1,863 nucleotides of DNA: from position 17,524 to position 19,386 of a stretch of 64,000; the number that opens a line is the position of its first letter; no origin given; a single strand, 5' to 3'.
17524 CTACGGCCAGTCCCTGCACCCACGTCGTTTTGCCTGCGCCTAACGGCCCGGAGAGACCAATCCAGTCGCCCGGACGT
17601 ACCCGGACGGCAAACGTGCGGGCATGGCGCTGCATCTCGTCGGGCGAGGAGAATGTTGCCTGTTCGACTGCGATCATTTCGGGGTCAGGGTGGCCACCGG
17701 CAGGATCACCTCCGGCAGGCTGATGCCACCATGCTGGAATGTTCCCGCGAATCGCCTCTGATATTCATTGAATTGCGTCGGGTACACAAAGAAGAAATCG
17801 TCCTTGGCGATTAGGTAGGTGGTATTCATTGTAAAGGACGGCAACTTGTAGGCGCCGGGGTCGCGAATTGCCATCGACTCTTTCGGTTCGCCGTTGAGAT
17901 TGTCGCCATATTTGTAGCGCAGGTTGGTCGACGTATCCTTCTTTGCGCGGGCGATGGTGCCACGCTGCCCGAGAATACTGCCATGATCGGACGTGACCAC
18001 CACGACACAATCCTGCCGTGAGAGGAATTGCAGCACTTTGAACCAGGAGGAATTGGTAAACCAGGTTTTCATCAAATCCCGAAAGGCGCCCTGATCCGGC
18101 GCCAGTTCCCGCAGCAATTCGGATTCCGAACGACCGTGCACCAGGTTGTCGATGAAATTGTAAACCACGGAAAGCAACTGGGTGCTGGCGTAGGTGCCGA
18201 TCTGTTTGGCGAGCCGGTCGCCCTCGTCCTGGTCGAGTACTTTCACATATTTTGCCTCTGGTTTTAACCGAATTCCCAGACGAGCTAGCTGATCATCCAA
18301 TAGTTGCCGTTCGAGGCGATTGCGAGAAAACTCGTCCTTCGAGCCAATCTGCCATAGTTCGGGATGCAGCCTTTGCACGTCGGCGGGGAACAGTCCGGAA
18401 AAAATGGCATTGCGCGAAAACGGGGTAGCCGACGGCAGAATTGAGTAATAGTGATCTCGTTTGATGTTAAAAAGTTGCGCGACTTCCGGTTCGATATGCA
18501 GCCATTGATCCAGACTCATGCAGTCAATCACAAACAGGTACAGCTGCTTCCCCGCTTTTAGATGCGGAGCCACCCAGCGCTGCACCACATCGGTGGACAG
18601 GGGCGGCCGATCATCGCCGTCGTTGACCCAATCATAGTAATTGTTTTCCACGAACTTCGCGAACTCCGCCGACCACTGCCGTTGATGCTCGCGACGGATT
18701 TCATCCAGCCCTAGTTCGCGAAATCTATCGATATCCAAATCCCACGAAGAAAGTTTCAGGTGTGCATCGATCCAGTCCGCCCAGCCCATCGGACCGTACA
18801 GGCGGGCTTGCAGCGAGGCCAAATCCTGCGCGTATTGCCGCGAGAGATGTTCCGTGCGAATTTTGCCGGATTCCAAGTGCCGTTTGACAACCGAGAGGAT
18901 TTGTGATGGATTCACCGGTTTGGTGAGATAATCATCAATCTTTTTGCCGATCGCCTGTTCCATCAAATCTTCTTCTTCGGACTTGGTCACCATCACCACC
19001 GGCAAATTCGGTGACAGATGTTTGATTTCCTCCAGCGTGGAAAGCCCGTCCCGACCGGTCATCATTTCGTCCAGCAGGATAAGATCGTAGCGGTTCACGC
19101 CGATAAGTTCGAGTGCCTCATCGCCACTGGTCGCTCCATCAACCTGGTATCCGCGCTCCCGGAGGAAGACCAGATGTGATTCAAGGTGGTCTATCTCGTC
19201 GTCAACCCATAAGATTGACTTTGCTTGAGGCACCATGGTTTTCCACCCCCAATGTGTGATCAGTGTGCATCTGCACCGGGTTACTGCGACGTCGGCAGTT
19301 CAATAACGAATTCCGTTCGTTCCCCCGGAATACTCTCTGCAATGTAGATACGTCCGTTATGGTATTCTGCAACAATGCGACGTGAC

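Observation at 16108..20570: PorY-PorX-like two-component pair encoded side by side, with porX apparently co-transcribed with tsaE-tsaB-rimI.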

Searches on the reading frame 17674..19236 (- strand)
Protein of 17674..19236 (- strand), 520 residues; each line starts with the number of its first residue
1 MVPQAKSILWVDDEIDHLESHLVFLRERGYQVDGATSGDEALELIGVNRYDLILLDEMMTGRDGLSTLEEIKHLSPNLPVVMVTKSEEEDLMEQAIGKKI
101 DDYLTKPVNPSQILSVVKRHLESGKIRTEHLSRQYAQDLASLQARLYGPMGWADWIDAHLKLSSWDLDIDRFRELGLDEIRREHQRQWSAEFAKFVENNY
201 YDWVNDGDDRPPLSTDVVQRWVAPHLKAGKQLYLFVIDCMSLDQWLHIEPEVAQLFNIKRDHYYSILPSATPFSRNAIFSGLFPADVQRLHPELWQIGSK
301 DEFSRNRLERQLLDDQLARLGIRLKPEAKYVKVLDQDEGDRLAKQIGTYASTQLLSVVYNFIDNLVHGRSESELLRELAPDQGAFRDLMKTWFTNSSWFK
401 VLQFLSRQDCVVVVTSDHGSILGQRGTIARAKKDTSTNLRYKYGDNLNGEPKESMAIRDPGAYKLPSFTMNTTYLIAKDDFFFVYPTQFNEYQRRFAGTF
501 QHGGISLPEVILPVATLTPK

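Call 3: search_protein_families(library=pfam, proteins=[window:17674-19236:-], max_evalue=0.01)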
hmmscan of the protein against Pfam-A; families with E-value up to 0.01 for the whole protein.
window:17674-19236:- (520 aa): 2 families
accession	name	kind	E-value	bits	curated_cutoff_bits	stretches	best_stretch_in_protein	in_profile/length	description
PF00072.30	Response_reg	-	1.7e-25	89.8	30.2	1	8-117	1-110/111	Response regulator receiver domain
PF08665.17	PglZ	-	1.6e-10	41.7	25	1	233-422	4-174/179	PglZ domain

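Call 4: search_protein_families(library=ncbifam, proteins=[window:17674-19236:-], max_evalue=0.01)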
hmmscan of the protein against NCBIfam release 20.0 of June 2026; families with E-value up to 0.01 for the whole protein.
window:17674-19236:- (520 aa): 96 families (the best 25 are shown)
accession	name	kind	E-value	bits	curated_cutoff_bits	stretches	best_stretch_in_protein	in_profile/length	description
NF052313.1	T9SS_RR_PorX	equivalog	6.1e-185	615.8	300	1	7-520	2-513/513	T9SS response regulator signal transducer PorX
NF033449.0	BREX_PglZ_3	exception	6.7e-27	94.1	250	1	101-514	248-638/642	BREX-3 system phosphatase PglZ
NF047793.1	ResRegPgtA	equivalog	3.9e-19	68.8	650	1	2-167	2-164/414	two-component system response regulator PgtA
NF007982.1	PRK10710.1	equivalog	5.5e-17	62.1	380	1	4-133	6-134/235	envelope stress response regulator BaeR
NF051870.1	NAssimRespRegNtrX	equivalog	8.9e-17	61.1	600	1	6-131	2-129/452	nitrogen assimilation response regulator NtrX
NF007689.0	PRK10365.1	equivalog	1.6e-16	60.2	760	1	5-123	5-123/441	sigma-54-dependent response regulator transcription factor ZraR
NF007005.1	PRK09468.1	equivalog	1.9e-16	60.2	331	1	5-120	3-118/237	osmolarity response regulator transcription factor OmpR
NF033117.2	vanR_ACDEGLN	exception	3.6e-16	59.4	350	1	8-123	1-115/226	VanR-ABDEGLN family response regulator transcription factor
NF040534.1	resp_reg_YycF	equivalog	1.1e-15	57.6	340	1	6-126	1-120/231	response regulator YycF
NF053854.1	RespRegPhoBBctds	equivalog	1.3e-15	57.4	270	1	8-128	1-122/225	two-component system response regulator PhoB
NF053512.1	nitric_RR_NosR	exception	1.4e-15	57.3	400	1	8-130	1-124/422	response regulator c-di-GMP phosphodiesterase, NosR family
TIGR02154.1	PhoB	equivalog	2e-15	56.7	296.2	1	5-121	2-120/226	phosphate regulon transcriptional regulator PhoB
NF051850.1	RespRegRprY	equivalog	2.2e-15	56.7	370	1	23-119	22-118/234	response regulator transcription factor RprY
NF040689.1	MtrAB_MtrA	equivalog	2.2e-15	56.6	300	1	8-125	1-117/219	MtrAB system response regulator MtrA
NF007135.0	PRK09581.1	equivalog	1.6e-14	53.6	474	1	8-119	5-118/457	PleD family two-component system response regulator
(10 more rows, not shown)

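Call 8: search_solved_structures(query=window:17674-19236:-, show_alignments=2)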
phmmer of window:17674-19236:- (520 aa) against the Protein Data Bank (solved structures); distinct sequences matched with E-value up to 0.001: 188 (the best 60 are shown).
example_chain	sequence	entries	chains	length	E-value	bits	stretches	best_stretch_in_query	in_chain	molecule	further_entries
7pv7_D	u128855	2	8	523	4.8e-123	414.8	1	7-520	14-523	Response regulator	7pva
7pvk_A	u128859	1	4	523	2.3e-122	412.5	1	7-520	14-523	Response regulator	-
8ted_A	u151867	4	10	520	1.6e-117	396.5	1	7-520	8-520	Response regulator receiver protein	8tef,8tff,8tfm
8p6f_A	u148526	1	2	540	1.8e-117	396.3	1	7-520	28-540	Response regulator receiver domain-containing protein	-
8thp_A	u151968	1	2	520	8.1e-117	394.2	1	7-520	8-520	Response regulator receiver protein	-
2zwm_A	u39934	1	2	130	1.1e-14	57.2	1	6-130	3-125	Transcriptional regulatory protein yycF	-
3f6p_A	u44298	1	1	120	2.2e-14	56.2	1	6-121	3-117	Transcriptional regulatory protein yycF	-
1mvo_A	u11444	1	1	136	1.5e-13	53.5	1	6-128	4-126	PhoP response regulator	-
4d6x_A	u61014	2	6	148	2.1e-13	53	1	5-131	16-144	BACTERIAL REGULATORY, FIS FAMILY PROTEIN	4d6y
9xzo_A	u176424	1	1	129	3.3e-12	49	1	8-123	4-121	De novo protein M1X0B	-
1zes_A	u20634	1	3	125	8.3e-12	47.7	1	5-119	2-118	Phosphate regulon transcriptional regulatory protein phoB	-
1b00_A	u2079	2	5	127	8.6e-12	47.7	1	5-119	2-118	PHOSPHATE REGULON TRANSCRIPTIONAL REGULATORY PROTEIN PHOB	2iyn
4b09_A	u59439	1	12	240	8.7e-12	47.7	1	7-136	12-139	TRANSCRIPTIONAL REGULATORY PROTEIN BAER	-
2qzj_A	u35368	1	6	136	1.8e-11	46.6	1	7-120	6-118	Two-component response regulator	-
5m7n_A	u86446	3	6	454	1.9e-11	46.5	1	5-130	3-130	Nitrogen assimilation regulatory protein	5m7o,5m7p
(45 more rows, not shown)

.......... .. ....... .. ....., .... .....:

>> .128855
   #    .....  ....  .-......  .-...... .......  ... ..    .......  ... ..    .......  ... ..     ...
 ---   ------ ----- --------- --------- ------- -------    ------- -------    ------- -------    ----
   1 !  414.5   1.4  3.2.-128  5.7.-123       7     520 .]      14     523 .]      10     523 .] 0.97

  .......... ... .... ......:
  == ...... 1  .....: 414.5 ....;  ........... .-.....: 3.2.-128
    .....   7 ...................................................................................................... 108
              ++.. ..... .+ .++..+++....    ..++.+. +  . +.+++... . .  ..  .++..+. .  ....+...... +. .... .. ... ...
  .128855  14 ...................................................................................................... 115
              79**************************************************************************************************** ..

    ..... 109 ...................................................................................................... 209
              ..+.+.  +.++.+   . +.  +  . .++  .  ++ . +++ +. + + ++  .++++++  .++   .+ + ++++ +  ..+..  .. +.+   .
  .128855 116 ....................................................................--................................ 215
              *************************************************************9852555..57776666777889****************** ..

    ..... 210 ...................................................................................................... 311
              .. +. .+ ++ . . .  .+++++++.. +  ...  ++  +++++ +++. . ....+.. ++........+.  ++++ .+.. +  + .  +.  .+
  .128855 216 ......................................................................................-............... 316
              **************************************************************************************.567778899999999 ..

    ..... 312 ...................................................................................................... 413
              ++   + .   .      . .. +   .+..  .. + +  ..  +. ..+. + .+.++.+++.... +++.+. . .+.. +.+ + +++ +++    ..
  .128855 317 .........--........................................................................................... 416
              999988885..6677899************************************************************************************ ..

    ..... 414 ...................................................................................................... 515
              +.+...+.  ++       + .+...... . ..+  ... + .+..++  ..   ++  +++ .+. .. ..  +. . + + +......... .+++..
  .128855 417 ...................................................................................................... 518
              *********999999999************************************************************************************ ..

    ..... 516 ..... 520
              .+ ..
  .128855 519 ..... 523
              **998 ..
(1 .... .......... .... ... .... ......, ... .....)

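Call 10: find_homologous_proteins(query=window:17674-19236:-, max_evalue=1e-20)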
Query window:17674-19236:- (520 aa): 7957 proteins with E <= 1e-20 among 8000 candidates; the best 120 are listed.
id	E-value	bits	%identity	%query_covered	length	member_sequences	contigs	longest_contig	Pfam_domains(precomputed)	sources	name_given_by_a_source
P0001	0.0e+0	1196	100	100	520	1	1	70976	PF00072.31,PF08665.18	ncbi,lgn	-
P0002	0.0e+0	1037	84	100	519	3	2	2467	PF00072.31,PF08665.18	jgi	jgi:DNA-binding response OmpR family regulator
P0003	0.0e+0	1034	84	100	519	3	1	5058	PF00072.31,PF08665.18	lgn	-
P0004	0.0e+0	1023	83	100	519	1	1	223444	PF00072.31,PF08665.18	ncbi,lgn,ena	-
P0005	4.5e-295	997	81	100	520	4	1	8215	PF00072.31,PF08665.18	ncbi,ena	-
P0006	3.1e-293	991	80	100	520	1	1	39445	PF00072.31,PF08665.18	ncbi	-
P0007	4.3e-293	991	81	100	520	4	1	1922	PF00072.31,PF08665.18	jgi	jgi:CheY-like chemotaxis protein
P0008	6.7e-292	987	80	100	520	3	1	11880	PF00072.31,PF08665.18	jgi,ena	-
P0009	2.9e-285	965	82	96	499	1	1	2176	PF00072.31,PF08665.18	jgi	jgi:CheY-like chemotaxis protein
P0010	3.4e-285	965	79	100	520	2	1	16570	PF00072.31,PF08665.18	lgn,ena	-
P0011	9.0e-236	802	67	100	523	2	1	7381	PF00072.31,PF08665.18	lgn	-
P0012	3.2e-234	796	65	100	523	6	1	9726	PF00072.31,PF08665.18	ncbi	-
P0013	3.6e-233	793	66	99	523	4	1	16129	PF00072.31,PF08665.18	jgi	jgi:DNA-binding response OmpR family regulator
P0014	6.4e-233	792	67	100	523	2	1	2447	PF00072.31,PF08665.18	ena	-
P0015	1.4e-232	791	65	100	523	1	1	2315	PF00072.31,PF08665.18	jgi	jgi:CheY-like chemotaxis protein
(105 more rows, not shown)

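Call 12: find_encoding_contigs(protein=P0001, flank=10000, max_places=3)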
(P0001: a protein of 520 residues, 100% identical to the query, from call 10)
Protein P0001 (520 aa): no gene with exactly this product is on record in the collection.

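Call 18: find_related_loci(query=A1, collection=genome_contigs, flank=10000)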
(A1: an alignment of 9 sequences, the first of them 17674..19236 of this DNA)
Query A1 (520 aa) in genome_contigs; peptide patterns used: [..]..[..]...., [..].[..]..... (x = any residue, [..] = any of these).
600 stretches matched a pattern (row limit reached: there are more); 593 encode a relative of the query (tblastn E <= 1e-3); the best 80 are kept; 80 distinct loci.
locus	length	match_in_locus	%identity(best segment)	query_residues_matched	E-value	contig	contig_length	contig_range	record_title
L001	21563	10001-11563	55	1-520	0e+0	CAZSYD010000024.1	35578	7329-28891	MAG TPA_asm: uncultured Ignavibacteriales bacterium isolate binchicken_co228_521 genome assembly, contig: NODE_1419_leng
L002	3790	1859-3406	55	4-520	0e+0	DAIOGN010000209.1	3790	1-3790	MAG TPA_asm: Candidatus Zixiibacteriota bacterium isolate CTOTU25983 NODE_9244_length_3790_cov_3.741365, whole genome sh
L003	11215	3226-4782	50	1-520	0e+0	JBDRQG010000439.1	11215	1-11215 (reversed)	MAG: bacterium isolate MEGAHIT-group-2.34 k141_1229996, whole genome shotgun sequence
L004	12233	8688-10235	50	6-520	0e+0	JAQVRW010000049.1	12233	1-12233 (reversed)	MAG: Candidatus Zixiibacteriota bacterium isolate STF1_26 NODE_15544_length_12233_cov_2.396993_Sandtown_F1, whole genome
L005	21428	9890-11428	50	5-520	0e+0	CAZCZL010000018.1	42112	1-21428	MAG TPA_asm: uncultured Ignavibacteriales bacterium isolate binchicken_co16_343 genome assembly, contig: NODE_1513_lengt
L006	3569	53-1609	51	1-520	0e+0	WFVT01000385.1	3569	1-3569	MAG: candidate division KSB1 bacterium isolate S140_5 k151_86390, whole genome shotgun sequence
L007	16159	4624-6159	51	8-520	3e-180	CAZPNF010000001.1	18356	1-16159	MAG TPA_asm: uncultured bacterium isolate binchicken_co262_332 genome assembly, contig: NODE_3231_length_18356_cov_4.259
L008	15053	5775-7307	50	8-520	6e-180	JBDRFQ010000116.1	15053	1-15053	MAG: Candidatus Eisenbacteria bacterium isolate MEGAHIT-group-1.380 k141_9022575, whole genome shotgun sequence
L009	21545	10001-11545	51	3-520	8e-180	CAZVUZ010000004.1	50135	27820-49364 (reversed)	MAG TPA_asm: uncultured Ignavibacteriales bacterium isolate binchicken_co42_518 genome assembly, contig: NODE_501_length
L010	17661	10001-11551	50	5-520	2e-179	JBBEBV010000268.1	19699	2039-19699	MAG: Bacteroidota bacterium isolate LejiaF_55_30 Lejia_F_3994_length_19699_cov_19, whole genome shotgun sequence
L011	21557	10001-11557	49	1-520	2e-179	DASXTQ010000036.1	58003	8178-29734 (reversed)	MAG TPA_asm: Candidatus Eisenbacteria bacterium isolate SMAG_U4696 k141_2447952, whole genome shotgun sequence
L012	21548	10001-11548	49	4-520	8e-179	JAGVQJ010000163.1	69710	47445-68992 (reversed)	MAG: Calditrichaeota bacterium isolate DeMMO3_2 c_000000057126, whole genome shotgun sequence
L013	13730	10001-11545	50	7-520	5e-178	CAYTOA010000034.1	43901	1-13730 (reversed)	MAG TPA_asm: uncultured Chitinophagaceae bacterium isolate binchicken_co241_368 genome assembly, contig: NODE_765_length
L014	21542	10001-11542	49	6-520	7e-178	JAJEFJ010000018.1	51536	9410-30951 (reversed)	MAG: Candidatus Latescibacterota bacterium isolate p16x43bins.30 k141_584233, whole genome shotgun sequence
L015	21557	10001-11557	49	1-520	1e-177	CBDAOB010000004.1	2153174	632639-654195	MAG: Candidatus Latescibacterota bacterium isolate ee734ac6-3c8f-4045-9bd6-bb64be60b199 genome assembly, contig: contig_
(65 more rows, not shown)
